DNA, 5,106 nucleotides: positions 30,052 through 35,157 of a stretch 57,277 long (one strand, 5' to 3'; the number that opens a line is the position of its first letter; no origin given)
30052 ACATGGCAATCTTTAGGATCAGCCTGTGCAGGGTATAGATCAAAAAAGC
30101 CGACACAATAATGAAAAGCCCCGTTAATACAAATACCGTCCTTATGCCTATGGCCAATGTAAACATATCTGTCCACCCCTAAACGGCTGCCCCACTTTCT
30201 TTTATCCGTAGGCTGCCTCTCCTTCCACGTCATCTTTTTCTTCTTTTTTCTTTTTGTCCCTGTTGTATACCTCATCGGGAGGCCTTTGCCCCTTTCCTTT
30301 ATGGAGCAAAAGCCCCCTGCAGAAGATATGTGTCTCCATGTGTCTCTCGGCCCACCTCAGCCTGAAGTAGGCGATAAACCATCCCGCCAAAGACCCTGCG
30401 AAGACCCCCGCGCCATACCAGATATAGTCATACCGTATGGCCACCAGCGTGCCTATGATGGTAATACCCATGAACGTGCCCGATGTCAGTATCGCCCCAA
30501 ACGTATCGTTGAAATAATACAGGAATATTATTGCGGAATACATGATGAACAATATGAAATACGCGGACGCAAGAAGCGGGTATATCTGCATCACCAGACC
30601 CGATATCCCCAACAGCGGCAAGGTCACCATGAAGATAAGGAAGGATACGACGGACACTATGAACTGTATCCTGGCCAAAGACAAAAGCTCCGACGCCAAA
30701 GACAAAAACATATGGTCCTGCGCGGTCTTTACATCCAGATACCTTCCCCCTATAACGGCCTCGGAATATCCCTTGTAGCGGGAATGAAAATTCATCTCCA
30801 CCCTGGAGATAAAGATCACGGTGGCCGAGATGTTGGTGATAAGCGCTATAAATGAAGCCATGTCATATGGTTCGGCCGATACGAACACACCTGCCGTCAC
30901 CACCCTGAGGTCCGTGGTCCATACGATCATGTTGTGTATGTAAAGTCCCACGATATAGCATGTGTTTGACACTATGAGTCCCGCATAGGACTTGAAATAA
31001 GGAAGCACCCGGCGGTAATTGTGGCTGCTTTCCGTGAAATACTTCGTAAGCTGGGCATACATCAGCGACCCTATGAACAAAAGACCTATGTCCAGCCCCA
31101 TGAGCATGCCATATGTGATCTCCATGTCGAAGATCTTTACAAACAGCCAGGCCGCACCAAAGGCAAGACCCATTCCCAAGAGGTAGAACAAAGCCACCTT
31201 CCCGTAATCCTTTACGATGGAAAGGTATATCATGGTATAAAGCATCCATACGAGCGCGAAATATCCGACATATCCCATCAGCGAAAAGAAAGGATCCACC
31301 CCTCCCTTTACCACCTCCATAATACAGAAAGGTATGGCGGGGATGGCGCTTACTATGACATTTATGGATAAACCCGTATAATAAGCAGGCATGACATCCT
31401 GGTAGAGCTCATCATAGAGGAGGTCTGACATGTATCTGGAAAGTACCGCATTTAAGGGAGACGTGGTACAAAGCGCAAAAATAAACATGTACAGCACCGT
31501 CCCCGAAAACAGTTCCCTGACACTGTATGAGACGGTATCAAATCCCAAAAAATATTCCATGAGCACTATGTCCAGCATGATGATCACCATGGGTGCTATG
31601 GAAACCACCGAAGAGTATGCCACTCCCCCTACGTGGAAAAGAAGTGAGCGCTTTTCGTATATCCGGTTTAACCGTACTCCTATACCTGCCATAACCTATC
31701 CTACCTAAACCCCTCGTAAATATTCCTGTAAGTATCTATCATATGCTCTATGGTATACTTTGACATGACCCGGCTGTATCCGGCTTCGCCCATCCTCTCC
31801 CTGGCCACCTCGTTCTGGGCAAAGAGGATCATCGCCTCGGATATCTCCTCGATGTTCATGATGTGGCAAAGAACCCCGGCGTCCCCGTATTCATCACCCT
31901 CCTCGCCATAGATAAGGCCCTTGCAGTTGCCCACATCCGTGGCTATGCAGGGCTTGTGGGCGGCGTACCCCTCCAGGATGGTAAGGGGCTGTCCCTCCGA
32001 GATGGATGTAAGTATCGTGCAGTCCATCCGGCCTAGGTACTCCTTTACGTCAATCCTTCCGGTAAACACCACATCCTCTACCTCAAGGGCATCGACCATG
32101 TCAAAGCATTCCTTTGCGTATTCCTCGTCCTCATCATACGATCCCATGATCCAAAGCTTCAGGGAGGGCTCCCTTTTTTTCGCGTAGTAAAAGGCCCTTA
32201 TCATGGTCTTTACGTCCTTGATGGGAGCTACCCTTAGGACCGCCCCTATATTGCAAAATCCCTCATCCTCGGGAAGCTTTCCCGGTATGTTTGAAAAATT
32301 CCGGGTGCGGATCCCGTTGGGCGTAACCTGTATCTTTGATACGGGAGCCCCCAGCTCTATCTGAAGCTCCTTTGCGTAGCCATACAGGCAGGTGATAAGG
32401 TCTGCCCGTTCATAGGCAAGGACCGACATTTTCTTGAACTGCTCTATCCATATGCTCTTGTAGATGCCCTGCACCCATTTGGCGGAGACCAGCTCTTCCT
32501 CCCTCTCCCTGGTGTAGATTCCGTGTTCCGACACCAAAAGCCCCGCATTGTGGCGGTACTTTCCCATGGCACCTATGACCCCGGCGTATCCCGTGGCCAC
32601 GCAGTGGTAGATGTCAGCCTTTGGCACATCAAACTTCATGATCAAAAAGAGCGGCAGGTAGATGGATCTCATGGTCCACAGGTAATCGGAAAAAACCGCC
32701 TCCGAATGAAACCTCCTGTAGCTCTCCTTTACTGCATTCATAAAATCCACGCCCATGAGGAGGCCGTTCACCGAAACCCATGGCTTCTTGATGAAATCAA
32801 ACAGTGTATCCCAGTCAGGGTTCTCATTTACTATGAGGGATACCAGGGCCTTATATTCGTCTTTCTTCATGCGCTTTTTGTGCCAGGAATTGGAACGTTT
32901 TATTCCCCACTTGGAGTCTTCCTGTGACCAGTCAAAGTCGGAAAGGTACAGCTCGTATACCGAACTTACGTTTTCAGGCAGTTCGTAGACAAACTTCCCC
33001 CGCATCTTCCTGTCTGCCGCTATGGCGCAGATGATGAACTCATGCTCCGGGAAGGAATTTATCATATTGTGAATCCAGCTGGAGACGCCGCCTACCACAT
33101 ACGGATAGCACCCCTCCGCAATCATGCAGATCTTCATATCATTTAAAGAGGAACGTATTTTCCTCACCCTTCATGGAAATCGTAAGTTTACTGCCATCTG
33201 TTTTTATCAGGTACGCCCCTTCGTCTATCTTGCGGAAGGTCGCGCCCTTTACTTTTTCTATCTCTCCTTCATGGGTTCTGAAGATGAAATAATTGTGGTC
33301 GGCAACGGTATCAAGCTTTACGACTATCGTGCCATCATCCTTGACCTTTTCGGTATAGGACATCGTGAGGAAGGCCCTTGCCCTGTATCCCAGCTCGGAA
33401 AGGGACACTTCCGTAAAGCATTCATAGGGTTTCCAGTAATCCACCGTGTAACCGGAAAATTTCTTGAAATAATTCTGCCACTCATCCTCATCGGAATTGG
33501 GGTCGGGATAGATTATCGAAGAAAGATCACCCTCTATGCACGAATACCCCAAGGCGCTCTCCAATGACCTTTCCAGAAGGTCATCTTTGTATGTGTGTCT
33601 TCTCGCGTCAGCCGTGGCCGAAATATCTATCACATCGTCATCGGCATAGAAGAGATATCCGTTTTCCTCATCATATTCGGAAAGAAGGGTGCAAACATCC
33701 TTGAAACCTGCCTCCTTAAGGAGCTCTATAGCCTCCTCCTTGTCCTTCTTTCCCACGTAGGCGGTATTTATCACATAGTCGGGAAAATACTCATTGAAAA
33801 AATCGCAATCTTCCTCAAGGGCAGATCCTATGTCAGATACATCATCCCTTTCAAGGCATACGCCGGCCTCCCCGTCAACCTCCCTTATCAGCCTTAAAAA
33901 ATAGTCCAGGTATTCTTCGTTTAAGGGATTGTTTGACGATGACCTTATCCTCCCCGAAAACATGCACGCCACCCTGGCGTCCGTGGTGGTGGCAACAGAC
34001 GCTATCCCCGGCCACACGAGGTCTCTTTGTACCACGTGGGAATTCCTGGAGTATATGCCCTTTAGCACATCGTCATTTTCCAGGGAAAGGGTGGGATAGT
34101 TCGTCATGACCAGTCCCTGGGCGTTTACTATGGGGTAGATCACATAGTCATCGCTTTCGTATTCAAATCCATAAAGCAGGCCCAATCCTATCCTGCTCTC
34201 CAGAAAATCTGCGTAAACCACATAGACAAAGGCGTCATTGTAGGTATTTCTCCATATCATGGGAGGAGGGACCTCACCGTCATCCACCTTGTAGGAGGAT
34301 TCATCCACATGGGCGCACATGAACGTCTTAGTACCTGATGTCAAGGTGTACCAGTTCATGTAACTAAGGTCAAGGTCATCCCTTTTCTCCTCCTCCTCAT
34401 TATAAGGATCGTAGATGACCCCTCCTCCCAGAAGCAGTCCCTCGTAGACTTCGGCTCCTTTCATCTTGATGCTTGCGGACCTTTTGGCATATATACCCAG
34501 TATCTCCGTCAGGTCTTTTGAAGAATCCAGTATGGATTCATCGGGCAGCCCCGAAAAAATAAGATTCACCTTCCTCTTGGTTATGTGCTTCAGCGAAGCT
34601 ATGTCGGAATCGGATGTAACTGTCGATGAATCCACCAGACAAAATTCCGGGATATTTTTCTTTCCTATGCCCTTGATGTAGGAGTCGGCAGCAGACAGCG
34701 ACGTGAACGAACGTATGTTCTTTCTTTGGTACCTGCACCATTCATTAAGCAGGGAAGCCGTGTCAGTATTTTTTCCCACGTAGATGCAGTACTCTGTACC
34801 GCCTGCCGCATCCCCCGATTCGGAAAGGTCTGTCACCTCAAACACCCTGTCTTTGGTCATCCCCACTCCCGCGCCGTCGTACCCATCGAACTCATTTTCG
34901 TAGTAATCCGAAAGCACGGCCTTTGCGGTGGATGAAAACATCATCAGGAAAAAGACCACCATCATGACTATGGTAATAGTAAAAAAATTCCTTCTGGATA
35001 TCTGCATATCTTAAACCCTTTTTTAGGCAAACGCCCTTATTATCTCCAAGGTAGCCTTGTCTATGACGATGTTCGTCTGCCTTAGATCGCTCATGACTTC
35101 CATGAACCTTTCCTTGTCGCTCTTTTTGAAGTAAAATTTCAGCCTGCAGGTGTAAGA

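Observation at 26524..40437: Expanded Gram-positive Pel-type exopolysaccharide locus with three extra glycosyltransferases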

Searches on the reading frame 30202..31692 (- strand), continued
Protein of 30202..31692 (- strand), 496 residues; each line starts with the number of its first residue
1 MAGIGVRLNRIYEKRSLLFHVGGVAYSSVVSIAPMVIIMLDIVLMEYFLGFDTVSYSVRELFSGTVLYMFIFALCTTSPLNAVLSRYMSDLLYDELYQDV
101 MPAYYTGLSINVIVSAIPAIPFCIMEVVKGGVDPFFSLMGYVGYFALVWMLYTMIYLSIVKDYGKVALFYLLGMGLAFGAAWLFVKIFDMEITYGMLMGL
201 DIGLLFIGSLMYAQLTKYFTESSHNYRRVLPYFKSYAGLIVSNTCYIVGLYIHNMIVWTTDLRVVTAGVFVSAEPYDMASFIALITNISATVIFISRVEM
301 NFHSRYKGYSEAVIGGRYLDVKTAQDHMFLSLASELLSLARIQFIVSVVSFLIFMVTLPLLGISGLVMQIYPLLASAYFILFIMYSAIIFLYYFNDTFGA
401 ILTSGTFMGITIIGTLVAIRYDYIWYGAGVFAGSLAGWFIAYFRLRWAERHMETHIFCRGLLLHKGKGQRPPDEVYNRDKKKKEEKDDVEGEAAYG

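Call 81: find_related_loci(query=window:30202-31692:-, collection=metagenome_contigs, flank=10000)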
Query window:30202-31692:- (496 aa) in metagenome_contigs; peptide patterns used: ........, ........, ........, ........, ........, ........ (x = any residue, [..] = any of these).
600 stretches matched a pattern (row limit reached: there are more); 27 encode a relative of the query (tblastn E <= 1e-3); 27 distinct loci.
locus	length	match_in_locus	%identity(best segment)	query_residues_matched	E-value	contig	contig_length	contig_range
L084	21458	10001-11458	51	1-486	6e-167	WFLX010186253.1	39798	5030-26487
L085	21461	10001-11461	50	1-487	1e-166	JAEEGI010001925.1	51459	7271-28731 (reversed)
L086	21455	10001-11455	52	1-485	7e-166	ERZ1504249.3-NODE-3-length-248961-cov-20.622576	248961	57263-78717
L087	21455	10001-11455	52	1-485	2e-165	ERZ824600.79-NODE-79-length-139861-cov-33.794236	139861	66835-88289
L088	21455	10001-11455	53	1-485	3e-165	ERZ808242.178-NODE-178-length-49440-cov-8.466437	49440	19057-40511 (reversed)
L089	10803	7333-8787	52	1-485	1e-165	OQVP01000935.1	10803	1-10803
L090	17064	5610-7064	52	1-485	1e-165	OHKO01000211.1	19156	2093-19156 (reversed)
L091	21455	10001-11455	52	1-485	3e-165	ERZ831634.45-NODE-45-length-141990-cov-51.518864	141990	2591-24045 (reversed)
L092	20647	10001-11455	52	1-485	5e-165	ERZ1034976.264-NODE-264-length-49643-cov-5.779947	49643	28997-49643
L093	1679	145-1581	51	1-479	3e-180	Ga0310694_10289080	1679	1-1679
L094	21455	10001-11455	52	1-485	3e-165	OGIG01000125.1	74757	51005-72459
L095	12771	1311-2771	50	1-487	8e-165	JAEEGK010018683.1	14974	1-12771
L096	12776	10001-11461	50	1-487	8e-165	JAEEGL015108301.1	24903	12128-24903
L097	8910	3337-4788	51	1-484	3e-162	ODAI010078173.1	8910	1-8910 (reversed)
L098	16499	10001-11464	50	1-486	1e-160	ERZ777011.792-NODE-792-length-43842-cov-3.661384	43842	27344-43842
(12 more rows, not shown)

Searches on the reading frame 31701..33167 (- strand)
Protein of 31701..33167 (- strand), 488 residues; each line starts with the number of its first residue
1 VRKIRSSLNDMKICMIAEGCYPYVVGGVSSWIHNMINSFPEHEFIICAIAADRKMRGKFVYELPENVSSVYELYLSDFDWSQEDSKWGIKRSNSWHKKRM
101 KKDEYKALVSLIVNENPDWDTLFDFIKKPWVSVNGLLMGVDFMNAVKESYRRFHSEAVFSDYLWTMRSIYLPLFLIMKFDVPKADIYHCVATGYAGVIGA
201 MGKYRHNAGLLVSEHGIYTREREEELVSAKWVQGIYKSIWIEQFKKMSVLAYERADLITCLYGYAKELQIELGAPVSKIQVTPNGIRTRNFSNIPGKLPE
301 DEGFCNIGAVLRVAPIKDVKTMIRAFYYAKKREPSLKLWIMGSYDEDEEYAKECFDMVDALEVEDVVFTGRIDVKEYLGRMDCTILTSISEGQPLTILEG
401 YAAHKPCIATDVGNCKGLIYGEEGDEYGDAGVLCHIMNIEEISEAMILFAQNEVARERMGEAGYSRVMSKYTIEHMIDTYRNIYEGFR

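Call 3: search_protein_families(library=pfam, proteins=[window:31701-33167:-], max_evalue=0.01)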
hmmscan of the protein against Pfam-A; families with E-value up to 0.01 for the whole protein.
window:31701-33167:- (488 aa): 6 families
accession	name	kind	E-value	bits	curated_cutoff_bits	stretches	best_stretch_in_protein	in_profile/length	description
PF11997.14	DUF3492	-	5.2e-80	269.5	23.3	1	11-276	1-267/268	Domain of unknown function (DUF3492)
PF00534.26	Glycos_transf_1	-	2.6e-22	79.6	26.4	1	296-465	7-171/172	Glycosyl transferases group 1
PF13692.12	Glyco_trans_1_4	-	7e-20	72.2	27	1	307-449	4-139/142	Glycosyl transferases group 1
PF13439.12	Glyco_transf_4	-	3.9e-07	30.7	28.5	1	166-288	58-168/170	Glycosyltransferase Family 4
PF13579.12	Glyco_trans_4_4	-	0.0066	17.2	29.7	1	180-285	68-158/158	Glycosyl transferase 4-like domain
PF13524.12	Glyco_trans_1_2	-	0.0085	16.5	25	0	438-480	100-142/144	Glycosyl transferase-like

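Call 4: search_protein_families(library=ncbifam, proteins=[window:31701-33167:-], max_evalue=0.01)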
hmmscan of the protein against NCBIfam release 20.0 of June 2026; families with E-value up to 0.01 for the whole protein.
window:31701-33167:- (488 aa): 23 families
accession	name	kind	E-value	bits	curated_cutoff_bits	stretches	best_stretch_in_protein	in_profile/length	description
NF038011.1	PelF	equivalog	1.5e-111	373.8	100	1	13-484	2-489/489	GT4 family glycosyltransferase PelF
TIGR03088.1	stp2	hypoth_equivalog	1.8e-26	93.1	409.05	1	269-485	152-371/374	TIGR03088 family PEP-CTERM/XrtA system glycosyltransferase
TIGR03999.1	thiol_BshA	equivalog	5e-17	61.9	273.7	1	243-485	133-371/375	N-acetyl-alpha-D-glucosaminyl L-malate synthase BshA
NF041876.1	EPS_EpsE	equivalog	3.1e-15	56.3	400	1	267-474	175-383/389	exopolysaccharide biosynthesis GT4 family glycosyltransferase EpsE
NF038255.1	exopoly_VpsD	equivalog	3.2e-12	46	300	1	253-485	155-377/381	VpsD family glycosyltransferase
NF038229.1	Glyco4_Geo_Pelo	equivalog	8.7e-12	44.7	400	1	248-485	103-334/338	GPMC system family 4 glycosyltransferase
TIGR04157.1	glyco_rSAM_CFB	subfamily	3.6e-11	42.7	400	1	242-484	158-406/406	TIGR04157 family glycosyltransferase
TIGR04063.1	stp3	hypoth_equivalog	7.6e-10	38.2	442.05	1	245-485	148-393/397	TIGR04063 family PEP-CTERM/XrtA system glycosyltransferase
NF041010.1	glycosy_Agl16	equivalog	2.7e-09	36.3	575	1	251-462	130-327/352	glycosylation protein Agl16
TIGR02149.1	glgA_Coryne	subfamily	5.7e-09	35.6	302.4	1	175-485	75-388/391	glycogen synthase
NF047684.1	TeichurnBiosyTuaC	equivalog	5.1e-08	32.3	550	1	367-485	273-387/391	teichuronic acid biosynthesis protein TuaC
NF047880.1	glyco_SdgA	exception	2.3e-07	29.8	800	1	306-483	317-486/488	serine-aspartate repeat adhesin O-glycosyltransferase SdgA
TIGR04047.1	MSMEG_0565_glyc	hypoth_equivalog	2.7e-07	30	259.85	1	266-475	151-362/373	MSMEG_0565 family glycosyltransferase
NF041139.1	TreT_Thcocales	equivalog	4.8e-05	22.3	775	1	307-485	232-410/412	trehalose synthase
NF050063.1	ProtGlycPglJ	equivalog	7.7e-05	22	500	1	247-467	137-347/363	N-acetylgalactosamine-N,N'-diacetylbacillosaminyl-diphospho-undecaprenol 4-alpha-N-acetylgalactosaminyltransferase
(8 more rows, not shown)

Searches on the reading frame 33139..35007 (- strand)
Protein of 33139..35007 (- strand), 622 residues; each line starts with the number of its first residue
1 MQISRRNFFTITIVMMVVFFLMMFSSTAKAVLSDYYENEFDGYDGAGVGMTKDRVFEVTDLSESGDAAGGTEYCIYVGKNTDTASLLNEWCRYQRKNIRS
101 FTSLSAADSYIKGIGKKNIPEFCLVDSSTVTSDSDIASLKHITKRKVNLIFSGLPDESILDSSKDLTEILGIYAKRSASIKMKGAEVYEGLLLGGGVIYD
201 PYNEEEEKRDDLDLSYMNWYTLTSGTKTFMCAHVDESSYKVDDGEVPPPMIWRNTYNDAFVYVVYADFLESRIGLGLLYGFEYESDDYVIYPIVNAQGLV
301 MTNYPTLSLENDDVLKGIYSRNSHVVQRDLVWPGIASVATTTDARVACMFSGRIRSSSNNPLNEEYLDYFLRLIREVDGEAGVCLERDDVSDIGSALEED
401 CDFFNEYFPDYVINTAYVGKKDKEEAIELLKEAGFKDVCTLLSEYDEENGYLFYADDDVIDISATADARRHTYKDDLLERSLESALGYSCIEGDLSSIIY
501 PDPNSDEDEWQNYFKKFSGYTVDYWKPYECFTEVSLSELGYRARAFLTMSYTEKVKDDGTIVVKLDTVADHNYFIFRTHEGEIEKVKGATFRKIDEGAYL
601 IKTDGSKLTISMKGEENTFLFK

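Call 3: search_protein_families(library=pfam, proteins=[window:33139-35007:-], max_evalue=0.01)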
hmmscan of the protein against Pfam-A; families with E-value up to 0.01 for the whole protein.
window:33139-35007:- (622 aa): 1 family
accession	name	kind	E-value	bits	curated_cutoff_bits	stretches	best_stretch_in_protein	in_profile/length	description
PF09960.14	DUF2194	-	1.5e-12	47.1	30.4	2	501-600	485-582/582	Uncharacterised protein conserved in bacteria (DUF2194)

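Call 4: search_protein_families(library=ncbifam, proteins=[window:33139-35007:-], max_evalue=0.01)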
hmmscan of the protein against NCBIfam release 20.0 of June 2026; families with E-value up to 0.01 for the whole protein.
window:33139-35007:- (622 aa): 0 families

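Call 49: search_solved_structures(query=window:33139-35007:-, max_evalue=1, show_alignments=2)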
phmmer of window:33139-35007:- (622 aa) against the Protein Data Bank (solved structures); distinct sequences matched with E-value up to 1: 1.
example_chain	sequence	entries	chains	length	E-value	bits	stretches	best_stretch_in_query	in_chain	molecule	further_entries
7jwb_D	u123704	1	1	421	0.0056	18.3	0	447-510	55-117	autonomous human heavy chain variable domain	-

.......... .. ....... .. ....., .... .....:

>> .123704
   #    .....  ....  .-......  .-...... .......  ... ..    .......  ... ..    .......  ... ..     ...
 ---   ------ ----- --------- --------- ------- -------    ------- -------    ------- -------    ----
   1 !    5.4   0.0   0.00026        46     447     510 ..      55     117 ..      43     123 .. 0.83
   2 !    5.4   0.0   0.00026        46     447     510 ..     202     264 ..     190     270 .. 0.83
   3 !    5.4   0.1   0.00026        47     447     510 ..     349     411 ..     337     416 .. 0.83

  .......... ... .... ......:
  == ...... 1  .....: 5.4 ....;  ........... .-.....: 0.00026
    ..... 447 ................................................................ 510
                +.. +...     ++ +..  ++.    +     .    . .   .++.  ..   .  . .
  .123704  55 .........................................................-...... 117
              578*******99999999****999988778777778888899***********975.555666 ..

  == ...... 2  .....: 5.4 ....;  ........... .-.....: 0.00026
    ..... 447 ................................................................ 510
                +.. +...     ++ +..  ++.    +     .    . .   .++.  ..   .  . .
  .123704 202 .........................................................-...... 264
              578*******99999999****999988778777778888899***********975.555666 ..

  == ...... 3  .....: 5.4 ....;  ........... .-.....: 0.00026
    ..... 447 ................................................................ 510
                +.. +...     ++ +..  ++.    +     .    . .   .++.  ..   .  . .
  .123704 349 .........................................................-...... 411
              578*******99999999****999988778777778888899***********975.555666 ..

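Call 53: search_solved_structures(query=A3, max_evalue=10, show_alignments=2)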
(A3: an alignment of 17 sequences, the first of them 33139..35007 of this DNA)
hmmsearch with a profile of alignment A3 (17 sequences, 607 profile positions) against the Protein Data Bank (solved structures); distinct sequences matched with E-value up to 10: 2.
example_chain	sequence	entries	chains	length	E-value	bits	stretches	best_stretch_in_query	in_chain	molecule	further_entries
9zau_A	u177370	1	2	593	0.0028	19.2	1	492-598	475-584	Predicted membrane protein, putative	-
6pmp_A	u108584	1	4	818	1.2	10.5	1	179-230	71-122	1-phosphatidylinositol 4,5-bisphosphate phosphodiesterase epsilon-1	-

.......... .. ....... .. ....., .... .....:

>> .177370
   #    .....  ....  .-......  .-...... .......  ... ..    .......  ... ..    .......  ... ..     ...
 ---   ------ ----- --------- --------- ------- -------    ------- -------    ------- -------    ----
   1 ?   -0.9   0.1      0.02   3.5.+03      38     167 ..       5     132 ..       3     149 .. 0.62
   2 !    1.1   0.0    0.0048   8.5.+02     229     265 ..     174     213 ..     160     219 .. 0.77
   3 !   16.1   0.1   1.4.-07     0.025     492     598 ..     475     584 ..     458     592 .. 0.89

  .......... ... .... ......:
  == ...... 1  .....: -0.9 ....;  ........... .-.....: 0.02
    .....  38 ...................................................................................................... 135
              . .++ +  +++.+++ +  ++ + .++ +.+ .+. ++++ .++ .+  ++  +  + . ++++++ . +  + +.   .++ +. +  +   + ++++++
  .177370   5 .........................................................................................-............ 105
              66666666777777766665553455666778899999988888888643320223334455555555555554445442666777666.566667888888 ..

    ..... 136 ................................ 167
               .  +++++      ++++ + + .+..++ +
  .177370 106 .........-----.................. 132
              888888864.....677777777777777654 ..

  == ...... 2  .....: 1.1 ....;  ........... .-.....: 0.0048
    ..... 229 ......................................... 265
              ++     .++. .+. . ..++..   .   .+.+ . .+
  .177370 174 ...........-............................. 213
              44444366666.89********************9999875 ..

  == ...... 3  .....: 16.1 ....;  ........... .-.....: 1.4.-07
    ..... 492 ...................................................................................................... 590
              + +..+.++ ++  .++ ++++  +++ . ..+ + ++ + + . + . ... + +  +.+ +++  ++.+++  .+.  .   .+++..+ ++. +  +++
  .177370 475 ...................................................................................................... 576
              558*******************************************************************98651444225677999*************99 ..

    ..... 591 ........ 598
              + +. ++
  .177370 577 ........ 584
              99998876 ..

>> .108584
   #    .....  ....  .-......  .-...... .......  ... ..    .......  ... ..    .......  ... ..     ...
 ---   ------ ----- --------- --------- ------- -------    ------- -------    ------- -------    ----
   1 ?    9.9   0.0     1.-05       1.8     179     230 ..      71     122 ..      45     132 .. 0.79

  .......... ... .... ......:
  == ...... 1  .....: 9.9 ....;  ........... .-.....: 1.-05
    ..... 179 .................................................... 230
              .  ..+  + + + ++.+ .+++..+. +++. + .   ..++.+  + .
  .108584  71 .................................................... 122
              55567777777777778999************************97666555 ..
